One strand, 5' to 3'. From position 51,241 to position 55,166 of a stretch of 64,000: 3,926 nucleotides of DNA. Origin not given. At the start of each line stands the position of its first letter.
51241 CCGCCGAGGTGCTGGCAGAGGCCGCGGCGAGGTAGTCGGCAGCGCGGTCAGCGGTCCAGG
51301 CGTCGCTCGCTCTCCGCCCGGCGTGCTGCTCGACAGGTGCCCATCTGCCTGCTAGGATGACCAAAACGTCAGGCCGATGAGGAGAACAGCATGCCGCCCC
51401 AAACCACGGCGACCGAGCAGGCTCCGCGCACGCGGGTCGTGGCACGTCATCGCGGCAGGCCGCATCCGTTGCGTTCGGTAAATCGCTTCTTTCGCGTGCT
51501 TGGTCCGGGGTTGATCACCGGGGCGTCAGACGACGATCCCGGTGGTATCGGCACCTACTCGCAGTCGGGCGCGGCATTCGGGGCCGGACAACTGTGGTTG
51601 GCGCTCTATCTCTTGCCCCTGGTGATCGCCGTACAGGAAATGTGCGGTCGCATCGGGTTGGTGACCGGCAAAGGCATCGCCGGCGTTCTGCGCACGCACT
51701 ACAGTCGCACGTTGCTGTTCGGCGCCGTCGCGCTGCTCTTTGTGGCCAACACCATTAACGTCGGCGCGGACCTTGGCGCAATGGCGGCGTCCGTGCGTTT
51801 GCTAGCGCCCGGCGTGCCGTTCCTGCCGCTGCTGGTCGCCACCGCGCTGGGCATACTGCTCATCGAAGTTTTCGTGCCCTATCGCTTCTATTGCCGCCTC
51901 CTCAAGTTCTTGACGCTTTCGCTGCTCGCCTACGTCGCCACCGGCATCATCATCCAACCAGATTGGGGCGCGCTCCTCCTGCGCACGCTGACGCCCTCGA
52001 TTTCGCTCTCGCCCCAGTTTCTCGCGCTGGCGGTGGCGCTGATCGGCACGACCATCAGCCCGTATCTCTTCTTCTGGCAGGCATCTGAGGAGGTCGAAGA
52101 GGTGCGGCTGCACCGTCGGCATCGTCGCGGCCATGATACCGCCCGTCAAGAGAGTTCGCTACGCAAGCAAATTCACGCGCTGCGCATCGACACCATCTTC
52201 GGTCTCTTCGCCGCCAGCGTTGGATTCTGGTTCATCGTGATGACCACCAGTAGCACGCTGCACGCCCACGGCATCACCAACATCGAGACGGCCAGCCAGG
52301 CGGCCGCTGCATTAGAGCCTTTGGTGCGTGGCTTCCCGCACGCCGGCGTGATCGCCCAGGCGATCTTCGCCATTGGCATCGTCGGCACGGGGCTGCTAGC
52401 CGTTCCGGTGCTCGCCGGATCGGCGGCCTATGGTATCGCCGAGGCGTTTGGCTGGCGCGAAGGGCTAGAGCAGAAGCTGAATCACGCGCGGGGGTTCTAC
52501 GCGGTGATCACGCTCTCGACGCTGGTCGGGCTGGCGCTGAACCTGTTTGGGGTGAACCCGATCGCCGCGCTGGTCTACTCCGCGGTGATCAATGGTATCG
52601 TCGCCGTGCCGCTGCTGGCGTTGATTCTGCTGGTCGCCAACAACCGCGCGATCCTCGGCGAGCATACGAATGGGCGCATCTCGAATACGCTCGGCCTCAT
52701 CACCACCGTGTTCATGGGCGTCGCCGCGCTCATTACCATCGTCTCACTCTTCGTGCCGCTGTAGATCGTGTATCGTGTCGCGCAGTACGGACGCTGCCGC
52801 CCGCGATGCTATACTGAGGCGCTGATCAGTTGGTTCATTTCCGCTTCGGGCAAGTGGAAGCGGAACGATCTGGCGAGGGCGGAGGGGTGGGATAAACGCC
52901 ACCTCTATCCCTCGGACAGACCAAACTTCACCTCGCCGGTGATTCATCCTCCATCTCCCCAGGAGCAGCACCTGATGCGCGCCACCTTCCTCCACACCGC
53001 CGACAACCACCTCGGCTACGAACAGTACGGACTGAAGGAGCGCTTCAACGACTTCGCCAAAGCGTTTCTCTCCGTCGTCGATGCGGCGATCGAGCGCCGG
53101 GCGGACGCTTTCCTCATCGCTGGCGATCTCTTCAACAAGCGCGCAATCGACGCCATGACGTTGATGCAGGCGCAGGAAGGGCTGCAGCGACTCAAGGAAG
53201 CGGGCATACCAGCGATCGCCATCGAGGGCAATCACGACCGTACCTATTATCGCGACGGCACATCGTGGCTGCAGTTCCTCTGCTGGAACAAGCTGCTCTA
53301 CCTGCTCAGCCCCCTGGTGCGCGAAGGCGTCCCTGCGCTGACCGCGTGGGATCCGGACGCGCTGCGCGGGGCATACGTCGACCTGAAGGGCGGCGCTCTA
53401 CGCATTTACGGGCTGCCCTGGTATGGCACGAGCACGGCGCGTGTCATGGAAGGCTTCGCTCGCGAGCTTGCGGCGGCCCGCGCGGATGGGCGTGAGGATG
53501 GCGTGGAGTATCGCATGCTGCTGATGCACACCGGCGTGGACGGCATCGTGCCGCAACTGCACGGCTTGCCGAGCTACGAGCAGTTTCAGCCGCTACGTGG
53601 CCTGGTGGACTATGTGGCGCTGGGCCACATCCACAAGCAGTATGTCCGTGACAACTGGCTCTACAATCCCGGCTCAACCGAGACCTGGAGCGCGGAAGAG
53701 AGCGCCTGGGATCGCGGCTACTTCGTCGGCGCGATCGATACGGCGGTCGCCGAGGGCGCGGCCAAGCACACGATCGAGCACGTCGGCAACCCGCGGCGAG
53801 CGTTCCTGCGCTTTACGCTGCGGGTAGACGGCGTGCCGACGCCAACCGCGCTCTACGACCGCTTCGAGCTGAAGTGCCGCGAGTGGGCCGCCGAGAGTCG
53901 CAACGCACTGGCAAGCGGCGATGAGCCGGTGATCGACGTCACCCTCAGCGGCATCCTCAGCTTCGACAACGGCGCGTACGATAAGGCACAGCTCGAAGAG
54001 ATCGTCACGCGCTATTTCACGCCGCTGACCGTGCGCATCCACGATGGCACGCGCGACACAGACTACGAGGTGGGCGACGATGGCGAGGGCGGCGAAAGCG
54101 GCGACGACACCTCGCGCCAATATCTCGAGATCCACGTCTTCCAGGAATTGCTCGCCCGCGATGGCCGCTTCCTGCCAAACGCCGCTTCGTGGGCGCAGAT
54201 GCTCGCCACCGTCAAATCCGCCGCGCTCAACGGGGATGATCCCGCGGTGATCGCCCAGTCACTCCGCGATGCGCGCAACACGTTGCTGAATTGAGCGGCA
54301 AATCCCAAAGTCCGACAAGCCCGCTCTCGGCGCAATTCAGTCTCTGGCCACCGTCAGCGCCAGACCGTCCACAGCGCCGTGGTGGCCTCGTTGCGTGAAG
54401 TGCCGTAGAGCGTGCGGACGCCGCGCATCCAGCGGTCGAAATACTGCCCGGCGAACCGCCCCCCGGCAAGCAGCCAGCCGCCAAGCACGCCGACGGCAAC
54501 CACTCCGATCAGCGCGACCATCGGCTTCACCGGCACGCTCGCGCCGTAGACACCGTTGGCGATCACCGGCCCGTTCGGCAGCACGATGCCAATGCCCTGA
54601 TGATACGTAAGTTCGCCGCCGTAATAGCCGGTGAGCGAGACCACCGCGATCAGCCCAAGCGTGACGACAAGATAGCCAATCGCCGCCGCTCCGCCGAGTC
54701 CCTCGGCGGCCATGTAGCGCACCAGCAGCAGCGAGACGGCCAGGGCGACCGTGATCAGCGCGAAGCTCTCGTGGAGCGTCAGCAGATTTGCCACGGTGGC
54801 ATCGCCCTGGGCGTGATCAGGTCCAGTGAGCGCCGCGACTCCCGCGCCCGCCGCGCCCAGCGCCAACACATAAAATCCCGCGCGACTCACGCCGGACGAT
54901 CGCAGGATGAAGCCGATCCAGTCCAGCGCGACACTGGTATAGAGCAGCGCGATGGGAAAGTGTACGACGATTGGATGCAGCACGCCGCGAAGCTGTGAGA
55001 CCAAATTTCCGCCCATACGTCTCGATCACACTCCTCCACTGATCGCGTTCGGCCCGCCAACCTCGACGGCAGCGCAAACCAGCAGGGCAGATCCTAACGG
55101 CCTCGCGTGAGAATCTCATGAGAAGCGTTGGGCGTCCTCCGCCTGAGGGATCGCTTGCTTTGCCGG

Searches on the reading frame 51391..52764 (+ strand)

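Call 59: search_protein_families(library=pfam, proteins=[window:51391-52764:+], max_evalue=0.0001)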
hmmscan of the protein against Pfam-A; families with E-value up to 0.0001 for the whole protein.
window:51391-52764:+ (457 aa): 1 family
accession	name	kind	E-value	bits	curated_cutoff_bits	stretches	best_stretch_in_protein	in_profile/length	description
PF01566.24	Nramp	-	1.9e-72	244.7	29.8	1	54-428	2-356/357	Natural resistance-associated macrophage protein-like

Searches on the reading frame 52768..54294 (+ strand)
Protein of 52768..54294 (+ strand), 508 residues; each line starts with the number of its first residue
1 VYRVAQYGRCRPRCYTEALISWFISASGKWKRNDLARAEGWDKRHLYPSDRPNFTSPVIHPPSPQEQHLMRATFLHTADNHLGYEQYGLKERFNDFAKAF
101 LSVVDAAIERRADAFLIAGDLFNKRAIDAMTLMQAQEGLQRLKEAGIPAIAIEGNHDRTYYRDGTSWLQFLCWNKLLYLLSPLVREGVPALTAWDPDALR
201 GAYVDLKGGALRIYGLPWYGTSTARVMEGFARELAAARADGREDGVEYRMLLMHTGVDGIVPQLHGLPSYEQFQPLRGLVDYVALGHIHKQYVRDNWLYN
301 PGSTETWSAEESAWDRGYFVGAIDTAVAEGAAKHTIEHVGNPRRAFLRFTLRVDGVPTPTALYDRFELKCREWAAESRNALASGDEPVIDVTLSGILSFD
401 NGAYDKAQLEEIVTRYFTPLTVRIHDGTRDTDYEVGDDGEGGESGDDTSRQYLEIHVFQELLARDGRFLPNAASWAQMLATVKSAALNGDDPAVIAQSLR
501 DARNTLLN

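Call 59: search_protein_families(library=pfam, proteins=[window:52768-54294:+], max_evalue=0.0001)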
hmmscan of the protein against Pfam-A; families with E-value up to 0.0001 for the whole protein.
window:52768-54294:+ (508 aa): 2 families
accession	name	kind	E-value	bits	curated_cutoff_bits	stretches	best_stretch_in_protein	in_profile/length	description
PF00149.33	Metallophos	-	6.8e-13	49.9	21.5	1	73-290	2-190/191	Calcineurin-like phosphoesterase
PF12850.12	Metallophos_2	-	4.7e-06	27.1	27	1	100-310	16-141/154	Calcineurin-like phosphoesterase superfamily domain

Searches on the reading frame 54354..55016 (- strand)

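Call 59: search_protein_families(library=pfam, proteins=[window:54354-55016:-], max_evalue=0.0001)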
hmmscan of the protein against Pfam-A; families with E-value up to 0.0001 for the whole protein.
window:54354-55016:- (220 aa): 1 family
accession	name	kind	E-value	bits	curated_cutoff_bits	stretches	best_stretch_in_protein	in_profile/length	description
PF09990.14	DUF2231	-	2.6e-17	63.6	26.4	1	13-144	4-137/139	Predicted membrane protein (DUF2231)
